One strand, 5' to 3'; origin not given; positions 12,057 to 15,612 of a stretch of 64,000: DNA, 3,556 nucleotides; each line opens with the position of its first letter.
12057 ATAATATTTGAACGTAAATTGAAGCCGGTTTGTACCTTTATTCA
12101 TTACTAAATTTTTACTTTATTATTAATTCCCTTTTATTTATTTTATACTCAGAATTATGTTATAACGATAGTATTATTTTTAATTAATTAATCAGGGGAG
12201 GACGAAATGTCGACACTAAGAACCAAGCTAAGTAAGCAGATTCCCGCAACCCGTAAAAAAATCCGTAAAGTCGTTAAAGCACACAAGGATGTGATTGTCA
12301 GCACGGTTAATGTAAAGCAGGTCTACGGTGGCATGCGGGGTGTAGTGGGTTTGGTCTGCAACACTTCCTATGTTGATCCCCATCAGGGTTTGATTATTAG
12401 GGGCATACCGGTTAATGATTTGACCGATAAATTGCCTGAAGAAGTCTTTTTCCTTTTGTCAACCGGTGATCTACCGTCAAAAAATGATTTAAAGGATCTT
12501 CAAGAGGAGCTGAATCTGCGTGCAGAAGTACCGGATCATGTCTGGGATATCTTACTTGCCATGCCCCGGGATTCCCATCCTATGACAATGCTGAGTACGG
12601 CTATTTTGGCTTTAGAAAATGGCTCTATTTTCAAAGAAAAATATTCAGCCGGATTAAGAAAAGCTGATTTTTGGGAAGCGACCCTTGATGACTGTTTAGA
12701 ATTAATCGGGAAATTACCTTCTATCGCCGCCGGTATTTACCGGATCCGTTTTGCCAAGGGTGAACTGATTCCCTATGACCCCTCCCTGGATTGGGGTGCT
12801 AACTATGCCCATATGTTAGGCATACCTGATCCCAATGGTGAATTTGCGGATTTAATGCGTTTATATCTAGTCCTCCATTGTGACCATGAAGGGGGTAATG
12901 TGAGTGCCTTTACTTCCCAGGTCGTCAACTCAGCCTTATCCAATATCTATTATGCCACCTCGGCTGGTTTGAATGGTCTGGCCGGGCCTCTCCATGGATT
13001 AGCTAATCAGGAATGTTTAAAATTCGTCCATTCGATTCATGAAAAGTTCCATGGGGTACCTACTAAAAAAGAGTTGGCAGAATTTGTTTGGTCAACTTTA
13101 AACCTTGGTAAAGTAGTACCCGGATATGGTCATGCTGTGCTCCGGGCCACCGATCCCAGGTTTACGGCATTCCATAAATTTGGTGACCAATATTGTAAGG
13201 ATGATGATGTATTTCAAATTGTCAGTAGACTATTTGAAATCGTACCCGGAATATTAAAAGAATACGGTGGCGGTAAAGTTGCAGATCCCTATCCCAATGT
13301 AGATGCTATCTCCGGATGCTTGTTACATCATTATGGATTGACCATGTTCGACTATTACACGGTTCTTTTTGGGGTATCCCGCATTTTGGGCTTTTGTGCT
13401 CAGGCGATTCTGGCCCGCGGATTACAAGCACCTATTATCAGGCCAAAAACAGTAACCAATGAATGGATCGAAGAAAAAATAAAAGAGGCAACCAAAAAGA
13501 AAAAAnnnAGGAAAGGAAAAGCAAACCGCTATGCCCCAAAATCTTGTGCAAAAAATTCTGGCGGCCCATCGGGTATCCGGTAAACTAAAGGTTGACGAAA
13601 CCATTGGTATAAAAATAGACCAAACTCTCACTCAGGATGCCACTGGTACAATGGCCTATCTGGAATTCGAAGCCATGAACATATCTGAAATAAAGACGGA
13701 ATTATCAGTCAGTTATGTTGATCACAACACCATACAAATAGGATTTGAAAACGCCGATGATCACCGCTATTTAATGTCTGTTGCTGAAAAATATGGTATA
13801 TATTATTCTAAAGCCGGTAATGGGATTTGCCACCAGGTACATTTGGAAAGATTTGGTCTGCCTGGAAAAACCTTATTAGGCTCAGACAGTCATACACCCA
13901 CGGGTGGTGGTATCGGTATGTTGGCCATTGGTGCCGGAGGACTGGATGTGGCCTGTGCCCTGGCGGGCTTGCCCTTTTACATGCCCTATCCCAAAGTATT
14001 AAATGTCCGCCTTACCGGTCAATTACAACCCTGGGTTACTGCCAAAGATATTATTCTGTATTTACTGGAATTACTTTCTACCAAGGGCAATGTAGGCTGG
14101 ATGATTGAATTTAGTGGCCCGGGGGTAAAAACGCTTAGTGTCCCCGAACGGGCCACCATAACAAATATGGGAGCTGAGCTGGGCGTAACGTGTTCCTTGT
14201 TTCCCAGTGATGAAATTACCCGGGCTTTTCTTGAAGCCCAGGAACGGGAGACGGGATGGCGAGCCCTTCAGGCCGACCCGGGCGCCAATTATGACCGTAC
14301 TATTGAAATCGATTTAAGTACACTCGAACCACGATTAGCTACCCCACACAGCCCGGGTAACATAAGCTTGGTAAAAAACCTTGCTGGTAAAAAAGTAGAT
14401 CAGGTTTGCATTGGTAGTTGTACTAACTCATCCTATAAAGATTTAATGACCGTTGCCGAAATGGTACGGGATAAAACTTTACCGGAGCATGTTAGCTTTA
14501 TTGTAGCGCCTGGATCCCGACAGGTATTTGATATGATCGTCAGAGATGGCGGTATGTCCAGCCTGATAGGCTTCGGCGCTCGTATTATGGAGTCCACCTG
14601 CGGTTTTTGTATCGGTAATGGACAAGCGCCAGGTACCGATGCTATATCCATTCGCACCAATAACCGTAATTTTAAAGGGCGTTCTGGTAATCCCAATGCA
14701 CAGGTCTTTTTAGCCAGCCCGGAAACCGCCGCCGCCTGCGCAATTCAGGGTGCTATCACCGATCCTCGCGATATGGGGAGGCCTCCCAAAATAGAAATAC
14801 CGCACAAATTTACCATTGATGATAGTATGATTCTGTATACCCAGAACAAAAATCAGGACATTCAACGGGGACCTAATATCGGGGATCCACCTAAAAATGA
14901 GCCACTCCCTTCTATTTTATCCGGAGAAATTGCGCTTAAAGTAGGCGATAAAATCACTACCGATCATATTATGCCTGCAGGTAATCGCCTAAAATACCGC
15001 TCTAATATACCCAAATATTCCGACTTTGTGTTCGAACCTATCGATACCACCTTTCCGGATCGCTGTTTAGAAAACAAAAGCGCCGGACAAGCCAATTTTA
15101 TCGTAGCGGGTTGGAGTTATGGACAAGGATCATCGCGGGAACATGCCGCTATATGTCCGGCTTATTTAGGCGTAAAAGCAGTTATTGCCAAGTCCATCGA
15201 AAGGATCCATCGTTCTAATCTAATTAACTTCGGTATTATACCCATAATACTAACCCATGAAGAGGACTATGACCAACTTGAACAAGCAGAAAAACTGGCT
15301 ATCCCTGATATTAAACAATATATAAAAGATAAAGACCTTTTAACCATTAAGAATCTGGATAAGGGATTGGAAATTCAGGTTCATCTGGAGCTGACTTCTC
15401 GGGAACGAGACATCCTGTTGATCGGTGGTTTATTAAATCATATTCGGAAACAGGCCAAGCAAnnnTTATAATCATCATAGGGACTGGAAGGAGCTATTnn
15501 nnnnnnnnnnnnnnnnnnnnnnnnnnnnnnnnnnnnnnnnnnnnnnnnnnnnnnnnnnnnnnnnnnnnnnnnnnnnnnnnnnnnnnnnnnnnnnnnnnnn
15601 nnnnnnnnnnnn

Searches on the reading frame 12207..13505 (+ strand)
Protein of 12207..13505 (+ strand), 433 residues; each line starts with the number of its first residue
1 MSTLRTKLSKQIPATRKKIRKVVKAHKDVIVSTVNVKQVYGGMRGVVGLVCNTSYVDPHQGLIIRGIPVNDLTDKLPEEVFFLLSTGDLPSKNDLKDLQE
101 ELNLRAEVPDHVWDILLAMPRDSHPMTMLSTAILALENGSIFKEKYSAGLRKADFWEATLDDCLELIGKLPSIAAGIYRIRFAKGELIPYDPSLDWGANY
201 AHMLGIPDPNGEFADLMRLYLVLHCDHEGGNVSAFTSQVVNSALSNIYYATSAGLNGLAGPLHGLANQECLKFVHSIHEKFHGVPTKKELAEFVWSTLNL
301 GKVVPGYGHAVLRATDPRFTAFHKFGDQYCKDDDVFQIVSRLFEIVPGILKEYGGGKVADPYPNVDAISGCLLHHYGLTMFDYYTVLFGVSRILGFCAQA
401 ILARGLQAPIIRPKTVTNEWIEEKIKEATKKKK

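Call 11: search_protein_families(library=pfam, proteins=[window:12207-13505:+], max_evalue=0.0001)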
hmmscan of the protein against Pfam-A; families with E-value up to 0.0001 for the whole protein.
window:12207-13505:+ (433 aa): 1 family
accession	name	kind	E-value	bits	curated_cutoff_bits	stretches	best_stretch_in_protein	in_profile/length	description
PF00285.26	Citrate_synt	-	6.4e-96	321.9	27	1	42-414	1-357/357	Citrate synthase, C-terminal domain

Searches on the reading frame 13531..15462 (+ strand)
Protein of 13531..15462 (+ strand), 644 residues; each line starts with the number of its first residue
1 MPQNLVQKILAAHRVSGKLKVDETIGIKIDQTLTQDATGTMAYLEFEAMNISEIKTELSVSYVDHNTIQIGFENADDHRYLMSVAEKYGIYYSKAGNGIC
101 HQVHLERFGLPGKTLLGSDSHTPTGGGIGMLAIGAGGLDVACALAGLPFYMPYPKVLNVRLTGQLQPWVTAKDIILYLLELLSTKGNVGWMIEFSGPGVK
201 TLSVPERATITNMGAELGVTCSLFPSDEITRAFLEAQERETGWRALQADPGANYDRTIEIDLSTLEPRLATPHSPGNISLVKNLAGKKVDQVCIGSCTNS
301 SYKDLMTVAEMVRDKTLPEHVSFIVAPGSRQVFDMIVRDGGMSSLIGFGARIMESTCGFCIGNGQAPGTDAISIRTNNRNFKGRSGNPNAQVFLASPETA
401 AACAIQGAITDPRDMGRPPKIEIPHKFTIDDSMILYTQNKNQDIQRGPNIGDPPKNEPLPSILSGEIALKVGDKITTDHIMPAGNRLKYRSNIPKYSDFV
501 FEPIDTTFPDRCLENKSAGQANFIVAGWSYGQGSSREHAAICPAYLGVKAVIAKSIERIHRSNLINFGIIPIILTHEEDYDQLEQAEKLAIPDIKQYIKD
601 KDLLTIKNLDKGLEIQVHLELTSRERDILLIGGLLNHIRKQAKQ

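Call 11: search_protein_families(library=pfam, proteins=[window:13531-15462:+], max_evalue=0.0001)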
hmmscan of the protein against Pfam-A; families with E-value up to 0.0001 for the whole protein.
window:13531-15462:+ (644 aa): 2 families
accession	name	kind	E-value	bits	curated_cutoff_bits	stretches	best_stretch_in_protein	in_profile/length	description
PF00330.25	Aconitase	-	2.2e-109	367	28.7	2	7-281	1-303/463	Aconitase family (aconitate hydratase)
PF00694.25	Aconitase_C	-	9.4e-20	71.7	22.8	1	487-575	42-129/131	Aconitase C-terminal domain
